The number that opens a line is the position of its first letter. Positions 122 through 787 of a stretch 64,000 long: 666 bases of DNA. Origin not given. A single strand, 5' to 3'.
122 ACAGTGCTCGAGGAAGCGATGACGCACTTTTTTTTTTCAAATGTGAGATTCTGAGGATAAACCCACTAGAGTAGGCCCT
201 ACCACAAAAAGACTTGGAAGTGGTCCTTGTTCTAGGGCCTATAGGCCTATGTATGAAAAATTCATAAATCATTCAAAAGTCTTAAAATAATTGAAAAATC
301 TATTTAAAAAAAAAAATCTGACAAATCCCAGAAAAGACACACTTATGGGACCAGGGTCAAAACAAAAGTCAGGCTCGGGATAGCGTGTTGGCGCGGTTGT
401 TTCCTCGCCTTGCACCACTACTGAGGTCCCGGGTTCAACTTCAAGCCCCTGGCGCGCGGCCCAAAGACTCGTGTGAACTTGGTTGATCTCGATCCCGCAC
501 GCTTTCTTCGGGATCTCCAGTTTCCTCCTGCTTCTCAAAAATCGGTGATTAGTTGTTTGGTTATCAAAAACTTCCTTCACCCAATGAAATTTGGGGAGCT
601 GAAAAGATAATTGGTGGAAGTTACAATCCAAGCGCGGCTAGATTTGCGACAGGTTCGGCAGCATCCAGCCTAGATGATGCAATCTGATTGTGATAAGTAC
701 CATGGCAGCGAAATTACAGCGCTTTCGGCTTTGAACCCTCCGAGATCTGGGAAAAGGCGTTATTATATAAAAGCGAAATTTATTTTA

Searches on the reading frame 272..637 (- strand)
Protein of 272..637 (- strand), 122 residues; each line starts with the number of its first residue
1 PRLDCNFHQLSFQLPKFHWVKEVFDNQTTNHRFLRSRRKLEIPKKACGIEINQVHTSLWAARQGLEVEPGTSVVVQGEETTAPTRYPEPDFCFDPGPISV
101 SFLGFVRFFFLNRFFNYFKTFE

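Call 21: search_protein_families(library=pfam, alignment_id=A1, max_evalue=0.01)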
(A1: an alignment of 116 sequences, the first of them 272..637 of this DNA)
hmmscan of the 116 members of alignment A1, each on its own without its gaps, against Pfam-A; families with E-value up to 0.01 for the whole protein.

A. member 1, window:272-637:- (122 aa): 0 families

B. families by the number of members that match (of 116 scanned): 1 family
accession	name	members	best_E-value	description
PF04886.17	PT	1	8.8e-05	PT disordered repeat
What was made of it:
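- On PIF/Harbinger (Tourist-like) MITE: No transposase domain was found in the window's ORFs (call 21).
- No transposase or helicase domain was found in any ORF of the window (call 21).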
